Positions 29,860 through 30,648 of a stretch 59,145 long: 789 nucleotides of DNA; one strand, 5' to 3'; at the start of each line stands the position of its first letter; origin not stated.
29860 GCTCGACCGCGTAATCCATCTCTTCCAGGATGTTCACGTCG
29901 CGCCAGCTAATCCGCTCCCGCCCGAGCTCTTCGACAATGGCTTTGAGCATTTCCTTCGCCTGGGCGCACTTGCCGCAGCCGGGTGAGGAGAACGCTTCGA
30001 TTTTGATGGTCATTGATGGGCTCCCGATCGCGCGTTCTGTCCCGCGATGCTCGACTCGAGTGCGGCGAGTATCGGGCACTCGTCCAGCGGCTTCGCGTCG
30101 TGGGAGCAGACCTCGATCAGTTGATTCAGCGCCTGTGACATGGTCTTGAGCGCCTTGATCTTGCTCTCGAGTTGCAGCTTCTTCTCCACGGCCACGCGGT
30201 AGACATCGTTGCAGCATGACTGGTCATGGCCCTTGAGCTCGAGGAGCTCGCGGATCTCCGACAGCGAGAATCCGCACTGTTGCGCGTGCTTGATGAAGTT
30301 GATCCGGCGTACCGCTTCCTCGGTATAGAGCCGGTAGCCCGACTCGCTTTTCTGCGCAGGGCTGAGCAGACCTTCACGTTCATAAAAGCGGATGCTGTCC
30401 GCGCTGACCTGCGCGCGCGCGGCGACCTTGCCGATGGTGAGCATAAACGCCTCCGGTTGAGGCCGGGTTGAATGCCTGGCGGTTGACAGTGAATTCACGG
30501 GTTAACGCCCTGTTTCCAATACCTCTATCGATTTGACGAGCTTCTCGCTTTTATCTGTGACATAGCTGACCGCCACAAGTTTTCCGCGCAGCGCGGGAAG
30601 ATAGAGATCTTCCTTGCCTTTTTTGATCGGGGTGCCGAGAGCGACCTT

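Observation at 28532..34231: Adaptor-less two-permease (LolCDE-like) ABC system coupled to a MerR / thioredoxin / CcdA redox unit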

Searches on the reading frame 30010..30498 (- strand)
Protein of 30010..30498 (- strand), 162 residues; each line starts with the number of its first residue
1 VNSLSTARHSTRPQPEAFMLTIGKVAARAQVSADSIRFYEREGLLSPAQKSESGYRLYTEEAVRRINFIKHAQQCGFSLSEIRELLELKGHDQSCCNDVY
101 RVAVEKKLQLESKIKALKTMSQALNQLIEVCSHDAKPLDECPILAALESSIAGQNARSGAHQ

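Call 3: search_protein_families(library=pfam, proteins=[window:30010-30498:-], max_evalue=0.01)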
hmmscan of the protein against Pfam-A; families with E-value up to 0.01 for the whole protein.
window:30010-30498:- (162 aa): 3 families
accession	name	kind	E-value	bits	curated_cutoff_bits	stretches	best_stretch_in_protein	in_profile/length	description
PF13411.12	MerR_1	-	6.3e-21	74.7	21.6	1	21-87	2-67/69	MerR HTH family regulatory protein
PF09278.17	MerR-DNA-bind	-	3e-19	69.8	25.4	1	63-127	1-65/65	MerR, DNA binding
PF00376.29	MerR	-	9.2e-15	54.6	28.2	1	21-58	1-38/38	MerR family regulatory protein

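Call 4: search_protein_families(library=ncbifam, proteins=[window:30010-30498:-], max_evalue=0.01)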
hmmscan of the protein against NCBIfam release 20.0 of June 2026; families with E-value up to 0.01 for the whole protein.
window:30010-30498:- (162 aa): 18 families
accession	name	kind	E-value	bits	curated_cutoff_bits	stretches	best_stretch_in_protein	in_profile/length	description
NF007069.0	PRK09514.1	equivalog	4.4e-38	130.4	143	1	19-154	1-137/141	Zn(2+)-responsive transcriptional regulator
TIGR02043.1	ZntR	equivalog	1.7e-35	122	167.95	1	19-148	1-131/131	Zn(2+)-responsive transcriptional regulator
TIGR02051.1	MerR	equivalog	7.8e-34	116.6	150.85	1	21-147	1-124/124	mercury resistance transcriptional regulator MerR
TIGR02044.1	CueR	equivalog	1.2e-33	115.8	147.4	1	21-147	2-126/127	Cu(I)-responsive transcriptional regulator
TIGR02047.1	CadR-PbrR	equivalog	3.5e-27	95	151.45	1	20-147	1-127/127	Cd(II)/Pb(II)-responsive transcriptional regulator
NF010315.0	PRK13752.1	subfamily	2.6e-23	82.7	261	1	20-150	8-135/144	mercury resistance transcriptional regulator MerR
NF007590.0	PRK10227.1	equivalog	4.6e-23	81.8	244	1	21-150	2-129/135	Cu(I)-responsive transcriptional regulator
TIGR01950.1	SoxR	equivalog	1.2e-18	67.3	116.9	1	20-130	2-112/142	redox-sensitive transcriptional activator SoxR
NF041849.1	trans_regNmlR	equivalog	1.1e-15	57.7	175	1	21-130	2-111/117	stress response transcriptional regulator NmlR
NF050798.1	TF_FtsR_Actino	equivalog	1.1e-11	45.3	150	1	29-127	15-114/223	transcriptional regulator FtsR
NF053782.1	ChlnTransRegdde3219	equivalog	1.6e-11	44.2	450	1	21-121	8-106/278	choline utilization transcriptional activator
TIGR02054.1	MerD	equivalog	2.4e-11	44.2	103.65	1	21-133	5-115/120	mercuric resistance transcriptional repressor MerD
NF047375.1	HeatShock_HspR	equivalog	8.4e-11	41.7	105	1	20-99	4-83/92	heat shock protein transcriptional repressor HspR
NF047377.1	heat_HspR_dupli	exception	1e-07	31.7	300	1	28-126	14-111/214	heat shock protein transcriptional repressor HspR, fused homodimer type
NF033783.1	coreg_MerD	equivalog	1.4e-06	28.7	170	1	20-87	4-71/121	mercury resistance co-regulator MerD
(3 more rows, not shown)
